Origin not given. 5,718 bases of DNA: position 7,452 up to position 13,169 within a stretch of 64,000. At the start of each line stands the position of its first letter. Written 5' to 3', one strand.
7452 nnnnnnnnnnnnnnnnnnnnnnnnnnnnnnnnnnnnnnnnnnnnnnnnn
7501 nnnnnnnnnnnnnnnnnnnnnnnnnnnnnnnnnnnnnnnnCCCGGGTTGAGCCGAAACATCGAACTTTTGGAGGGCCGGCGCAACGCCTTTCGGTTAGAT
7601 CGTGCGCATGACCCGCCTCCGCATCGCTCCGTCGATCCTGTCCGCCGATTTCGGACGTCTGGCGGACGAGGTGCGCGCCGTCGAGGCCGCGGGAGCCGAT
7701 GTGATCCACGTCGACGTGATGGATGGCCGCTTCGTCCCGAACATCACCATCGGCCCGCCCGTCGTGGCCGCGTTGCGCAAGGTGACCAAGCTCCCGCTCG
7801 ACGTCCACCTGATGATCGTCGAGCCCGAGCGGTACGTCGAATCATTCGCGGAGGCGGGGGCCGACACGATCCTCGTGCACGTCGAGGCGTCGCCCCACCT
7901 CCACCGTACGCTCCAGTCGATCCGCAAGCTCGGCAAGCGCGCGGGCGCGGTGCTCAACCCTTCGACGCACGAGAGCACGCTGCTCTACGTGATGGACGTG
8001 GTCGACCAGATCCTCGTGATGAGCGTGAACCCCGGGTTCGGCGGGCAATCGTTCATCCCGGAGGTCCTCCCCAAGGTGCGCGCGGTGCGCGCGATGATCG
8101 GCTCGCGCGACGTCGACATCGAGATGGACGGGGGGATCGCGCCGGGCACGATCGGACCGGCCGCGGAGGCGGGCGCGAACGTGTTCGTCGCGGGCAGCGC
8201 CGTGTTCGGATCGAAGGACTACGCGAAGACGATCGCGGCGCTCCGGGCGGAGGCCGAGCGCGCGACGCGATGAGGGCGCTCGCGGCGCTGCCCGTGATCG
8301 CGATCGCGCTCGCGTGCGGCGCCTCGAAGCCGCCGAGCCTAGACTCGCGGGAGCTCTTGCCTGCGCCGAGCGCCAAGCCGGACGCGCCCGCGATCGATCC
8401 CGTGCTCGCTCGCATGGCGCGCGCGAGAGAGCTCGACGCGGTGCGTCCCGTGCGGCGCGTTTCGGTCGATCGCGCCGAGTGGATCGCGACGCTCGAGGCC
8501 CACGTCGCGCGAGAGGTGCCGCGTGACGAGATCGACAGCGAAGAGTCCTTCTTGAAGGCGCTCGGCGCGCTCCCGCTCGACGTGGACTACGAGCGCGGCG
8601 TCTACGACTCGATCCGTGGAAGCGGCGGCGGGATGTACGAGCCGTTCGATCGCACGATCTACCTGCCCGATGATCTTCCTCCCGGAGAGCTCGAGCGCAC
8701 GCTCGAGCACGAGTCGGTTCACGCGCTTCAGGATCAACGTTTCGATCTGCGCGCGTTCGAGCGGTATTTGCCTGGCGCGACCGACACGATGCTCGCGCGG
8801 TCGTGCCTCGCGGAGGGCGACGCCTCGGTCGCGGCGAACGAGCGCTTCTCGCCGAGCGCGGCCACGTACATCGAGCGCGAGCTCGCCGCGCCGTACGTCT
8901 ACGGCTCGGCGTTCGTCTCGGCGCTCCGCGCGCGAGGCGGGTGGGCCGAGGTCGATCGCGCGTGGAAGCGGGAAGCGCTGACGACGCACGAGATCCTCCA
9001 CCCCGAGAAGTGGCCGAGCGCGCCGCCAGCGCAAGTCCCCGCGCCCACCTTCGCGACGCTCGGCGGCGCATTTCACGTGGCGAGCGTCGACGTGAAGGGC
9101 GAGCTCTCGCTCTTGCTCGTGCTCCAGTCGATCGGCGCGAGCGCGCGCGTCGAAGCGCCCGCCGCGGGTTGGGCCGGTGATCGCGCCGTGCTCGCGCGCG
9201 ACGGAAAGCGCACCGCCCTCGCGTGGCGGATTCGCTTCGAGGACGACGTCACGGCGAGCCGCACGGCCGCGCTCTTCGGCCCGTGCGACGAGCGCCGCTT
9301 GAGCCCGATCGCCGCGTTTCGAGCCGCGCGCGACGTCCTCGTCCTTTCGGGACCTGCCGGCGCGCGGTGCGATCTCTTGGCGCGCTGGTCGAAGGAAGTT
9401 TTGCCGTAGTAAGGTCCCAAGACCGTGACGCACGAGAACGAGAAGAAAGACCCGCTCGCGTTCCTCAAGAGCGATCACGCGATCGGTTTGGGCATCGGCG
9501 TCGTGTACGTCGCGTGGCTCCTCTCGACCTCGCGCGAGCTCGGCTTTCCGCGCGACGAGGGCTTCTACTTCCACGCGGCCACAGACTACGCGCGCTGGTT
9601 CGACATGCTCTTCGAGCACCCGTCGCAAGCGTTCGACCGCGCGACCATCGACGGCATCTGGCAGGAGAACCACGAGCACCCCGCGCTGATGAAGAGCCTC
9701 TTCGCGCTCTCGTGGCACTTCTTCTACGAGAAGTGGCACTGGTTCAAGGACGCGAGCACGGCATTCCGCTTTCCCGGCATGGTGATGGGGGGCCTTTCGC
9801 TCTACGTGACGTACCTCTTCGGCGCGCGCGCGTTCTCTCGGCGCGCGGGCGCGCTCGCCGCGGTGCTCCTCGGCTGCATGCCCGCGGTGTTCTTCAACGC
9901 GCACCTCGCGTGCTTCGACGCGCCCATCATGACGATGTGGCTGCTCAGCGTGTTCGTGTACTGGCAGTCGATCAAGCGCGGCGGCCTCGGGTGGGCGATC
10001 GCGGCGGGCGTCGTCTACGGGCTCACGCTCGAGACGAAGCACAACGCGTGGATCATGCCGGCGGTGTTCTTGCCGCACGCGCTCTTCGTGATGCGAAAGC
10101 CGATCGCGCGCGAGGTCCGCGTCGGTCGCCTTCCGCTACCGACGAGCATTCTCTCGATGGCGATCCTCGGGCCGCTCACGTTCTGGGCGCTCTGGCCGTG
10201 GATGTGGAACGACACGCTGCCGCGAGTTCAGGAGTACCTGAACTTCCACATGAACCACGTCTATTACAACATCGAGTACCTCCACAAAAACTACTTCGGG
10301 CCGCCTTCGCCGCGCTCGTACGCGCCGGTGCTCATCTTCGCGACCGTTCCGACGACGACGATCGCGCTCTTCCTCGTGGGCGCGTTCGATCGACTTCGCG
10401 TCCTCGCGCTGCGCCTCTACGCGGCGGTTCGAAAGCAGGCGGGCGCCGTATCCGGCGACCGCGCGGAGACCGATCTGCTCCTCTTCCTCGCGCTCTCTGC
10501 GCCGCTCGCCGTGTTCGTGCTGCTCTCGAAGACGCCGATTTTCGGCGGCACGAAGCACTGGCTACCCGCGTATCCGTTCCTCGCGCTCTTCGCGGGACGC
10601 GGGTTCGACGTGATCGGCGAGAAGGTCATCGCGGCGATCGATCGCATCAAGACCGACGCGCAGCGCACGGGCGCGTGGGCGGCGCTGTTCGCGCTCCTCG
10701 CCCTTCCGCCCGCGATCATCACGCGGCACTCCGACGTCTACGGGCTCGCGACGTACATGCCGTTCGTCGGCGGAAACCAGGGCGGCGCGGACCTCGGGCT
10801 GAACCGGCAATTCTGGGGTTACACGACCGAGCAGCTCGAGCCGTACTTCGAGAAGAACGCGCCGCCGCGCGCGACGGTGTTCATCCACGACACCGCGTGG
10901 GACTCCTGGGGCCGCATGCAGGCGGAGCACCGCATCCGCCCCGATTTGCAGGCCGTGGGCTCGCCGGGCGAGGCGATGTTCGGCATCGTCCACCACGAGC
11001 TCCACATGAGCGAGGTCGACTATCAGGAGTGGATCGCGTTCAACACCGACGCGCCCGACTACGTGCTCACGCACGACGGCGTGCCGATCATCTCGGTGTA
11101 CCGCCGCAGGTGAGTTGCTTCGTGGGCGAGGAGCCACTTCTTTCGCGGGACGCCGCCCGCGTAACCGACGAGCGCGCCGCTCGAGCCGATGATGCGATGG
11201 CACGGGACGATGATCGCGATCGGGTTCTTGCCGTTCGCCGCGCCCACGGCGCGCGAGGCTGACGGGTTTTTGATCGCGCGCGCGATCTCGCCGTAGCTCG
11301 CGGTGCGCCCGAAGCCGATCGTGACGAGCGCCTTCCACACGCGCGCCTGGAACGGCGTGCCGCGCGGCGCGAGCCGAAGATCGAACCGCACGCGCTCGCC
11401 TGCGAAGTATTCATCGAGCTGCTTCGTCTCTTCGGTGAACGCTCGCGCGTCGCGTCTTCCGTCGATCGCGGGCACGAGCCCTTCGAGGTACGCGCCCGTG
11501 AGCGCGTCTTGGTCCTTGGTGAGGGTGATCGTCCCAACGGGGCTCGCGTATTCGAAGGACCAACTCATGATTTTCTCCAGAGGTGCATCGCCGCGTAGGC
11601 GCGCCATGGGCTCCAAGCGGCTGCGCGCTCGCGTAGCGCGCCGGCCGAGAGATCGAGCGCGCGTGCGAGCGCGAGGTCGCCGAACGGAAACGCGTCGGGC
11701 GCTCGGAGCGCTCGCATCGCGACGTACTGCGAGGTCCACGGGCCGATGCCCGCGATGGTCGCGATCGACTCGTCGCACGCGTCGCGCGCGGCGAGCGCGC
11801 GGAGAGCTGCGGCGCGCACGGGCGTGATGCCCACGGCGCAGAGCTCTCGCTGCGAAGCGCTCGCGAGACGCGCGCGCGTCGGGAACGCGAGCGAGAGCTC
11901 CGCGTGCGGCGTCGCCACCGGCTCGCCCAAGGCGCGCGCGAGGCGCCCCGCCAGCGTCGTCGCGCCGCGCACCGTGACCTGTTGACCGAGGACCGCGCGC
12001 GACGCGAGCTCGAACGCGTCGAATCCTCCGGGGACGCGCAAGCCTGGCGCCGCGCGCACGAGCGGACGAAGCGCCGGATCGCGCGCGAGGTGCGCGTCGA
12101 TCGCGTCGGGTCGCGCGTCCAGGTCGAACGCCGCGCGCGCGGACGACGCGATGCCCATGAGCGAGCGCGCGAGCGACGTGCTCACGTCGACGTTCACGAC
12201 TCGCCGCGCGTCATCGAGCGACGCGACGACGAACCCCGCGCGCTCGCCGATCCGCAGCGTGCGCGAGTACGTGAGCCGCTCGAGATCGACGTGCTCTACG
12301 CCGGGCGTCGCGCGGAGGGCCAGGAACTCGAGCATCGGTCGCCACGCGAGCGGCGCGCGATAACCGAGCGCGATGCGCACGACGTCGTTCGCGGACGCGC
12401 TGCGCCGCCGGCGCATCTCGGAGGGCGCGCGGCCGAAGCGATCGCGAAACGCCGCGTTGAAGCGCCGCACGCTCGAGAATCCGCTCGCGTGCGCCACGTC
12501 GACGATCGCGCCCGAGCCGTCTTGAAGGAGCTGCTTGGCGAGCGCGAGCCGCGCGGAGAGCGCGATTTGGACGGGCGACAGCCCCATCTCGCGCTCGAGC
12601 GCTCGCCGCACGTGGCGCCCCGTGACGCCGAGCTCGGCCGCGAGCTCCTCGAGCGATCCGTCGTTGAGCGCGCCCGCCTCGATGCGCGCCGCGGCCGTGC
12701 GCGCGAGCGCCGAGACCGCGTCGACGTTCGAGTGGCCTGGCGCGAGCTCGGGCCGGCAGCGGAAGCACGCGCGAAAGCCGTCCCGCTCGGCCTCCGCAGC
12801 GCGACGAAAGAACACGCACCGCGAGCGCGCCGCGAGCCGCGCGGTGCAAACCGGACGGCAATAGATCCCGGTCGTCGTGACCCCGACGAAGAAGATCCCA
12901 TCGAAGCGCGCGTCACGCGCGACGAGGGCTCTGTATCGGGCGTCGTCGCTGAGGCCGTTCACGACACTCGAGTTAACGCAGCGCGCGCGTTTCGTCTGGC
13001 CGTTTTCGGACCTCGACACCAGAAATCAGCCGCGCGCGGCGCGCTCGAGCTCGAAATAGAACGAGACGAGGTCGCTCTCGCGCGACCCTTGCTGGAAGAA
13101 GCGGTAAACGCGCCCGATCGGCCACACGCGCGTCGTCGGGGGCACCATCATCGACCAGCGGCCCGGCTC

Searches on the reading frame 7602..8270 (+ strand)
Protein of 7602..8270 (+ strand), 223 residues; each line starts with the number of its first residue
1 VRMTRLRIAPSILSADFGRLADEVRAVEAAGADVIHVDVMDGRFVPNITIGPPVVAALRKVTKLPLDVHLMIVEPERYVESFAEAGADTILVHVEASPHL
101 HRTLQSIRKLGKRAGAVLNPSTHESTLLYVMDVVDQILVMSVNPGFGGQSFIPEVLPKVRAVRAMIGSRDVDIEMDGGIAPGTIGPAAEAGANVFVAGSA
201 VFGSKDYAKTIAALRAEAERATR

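Call 24: search_protein_families(library=ncbifam, proteins=[window:7602-8270:+], max_evalue=0.00001)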
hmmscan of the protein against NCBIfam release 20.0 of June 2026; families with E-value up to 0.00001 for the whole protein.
window:7602-8270:+ (223 aa): 7 families
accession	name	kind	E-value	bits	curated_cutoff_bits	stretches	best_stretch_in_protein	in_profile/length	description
TIGR01163.1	rpe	equivalog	1.7e-89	298.8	212.6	1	8-215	2-211/211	ribulose-phosphate 3-epimerase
NF004076.0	PRK05581.1-4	subfamily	2.3e-73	246.1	165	1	4-218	3-219/221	ribulose-phosphate 3-epimerase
NF007266.0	PRK09722.1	equivalog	1.7e-52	178.2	271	1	5-205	2-205/230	D-allulose 6-phosphate 3-epimerase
NF005944.0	PRK08005.1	equivalog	4.5e-35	120.8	376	1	8-214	3-207/210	ribulose-phosphate 3 epimerase family protein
NF005986.0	PRK08091.1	equivalog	4.3e-20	72.6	264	1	7-213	14-222/229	ribulose-phosphate 3-epimerase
NF010658.0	PRK14057.1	equivalog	1e-16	61.2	530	1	11-216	25-239/254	epimerase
TIGR03128.2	RuMP_HxlA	equivalog_domain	8.8e-06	25.5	200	0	169-215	156-202/205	3-hexulose-6-phosphate synthase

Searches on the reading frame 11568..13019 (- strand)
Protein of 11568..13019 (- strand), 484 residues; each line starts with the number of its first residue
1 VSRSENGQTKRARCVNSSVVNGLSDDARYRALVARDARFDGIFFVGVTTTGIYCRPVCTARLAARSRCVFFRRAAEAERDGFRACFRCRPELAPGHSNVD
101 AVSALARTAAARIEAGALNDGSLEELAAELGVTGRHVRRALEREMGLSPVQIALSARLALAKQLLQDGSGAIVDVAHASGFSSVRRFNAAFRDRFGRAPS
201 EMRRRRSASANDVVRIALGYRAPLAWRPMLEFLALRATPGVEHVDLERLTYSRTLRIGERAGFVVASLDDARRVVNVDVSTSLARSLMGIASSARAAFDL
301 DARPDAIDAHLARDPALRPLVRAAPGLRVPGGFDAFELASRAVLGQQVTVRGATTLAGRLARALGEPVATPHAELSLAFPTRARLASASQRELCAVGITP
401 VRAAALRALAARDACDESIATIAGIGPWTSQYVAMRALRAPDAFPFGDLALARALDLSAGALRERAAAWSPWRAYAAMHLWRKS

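Call 24: search_protein_families(library=ncbifam, proteins=[window:11568-13019:-], max_evalue=0.00001)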
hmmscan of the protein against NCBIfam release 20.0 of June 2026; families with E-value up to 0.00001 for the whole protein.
window:11568-13019:- (484 aa): 12 families
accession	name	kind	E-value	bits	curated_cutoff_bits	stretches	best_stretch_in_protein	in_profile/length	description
NF007641.0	PRK10308.1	equivalog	1e-41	143.5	229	1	217-482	3-273/285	DNA-3-methyladenine glycosylase 2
NF011964.0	PRK15435.1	equivalog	1.1e-22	80.5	345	1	23-205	7-183/354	bifunctional DNA-binding transcriptional regulator/O6-methylguanine-DNA methyltransferase Ada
NF041686.2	ant_diox_reg_AndR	equivalog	1.2e-11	44.8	350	1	100-206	213-321/321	anthranilate 1,2-dioxygenase regulatory protein AndR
NF006902.0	PRK09393.1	equivalog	2.3e-11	43.5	425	1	113-208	229-324/327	transcriptional regulator FtrA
NF052371.1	TransRegGbdRPseu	equivalog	3.1e-11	42.9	480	1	122-209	243-330/365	choline metabolism transcriptional regulator GbdR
NF052534.1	RzbtTranRegRhrA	equivalog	1.6e-09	37.5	500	1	111-205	214-310/312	rhizobactin biosynthesis transcriptional regulator RhrA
NF010028.0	PRK13503.1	equivalog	4.3e-09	36.2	288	1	123-208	190-275/278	HTH-type transcriptional activator RhaS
NF049968.1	QhpR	equivalog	9.2e-09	34.9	250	1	122-203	204-284/284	AraC-like transcriptional regulator QhpR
NF040475.1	chlor_reg_RclR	equivalog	1.4e-06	27.8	400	1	143-208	215-281/284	reactive chlorine-specific transcriptional regulator RclR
NF050186.1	TransRegGliRPseudo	equivalog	1.6e-06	27.8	570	1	123-206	255-337/338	AraC family transcriptional regulator GliR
NF041533.1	trans_reg_TagK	equivalog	4.3e-06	26.6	270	0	172-232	73-131/178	transcriptional regulator TagK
NF007243.0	PRK09685.1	equivalog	5.7e-06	25.9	199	1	124-205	219-301/303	transcriptional regulator FeaR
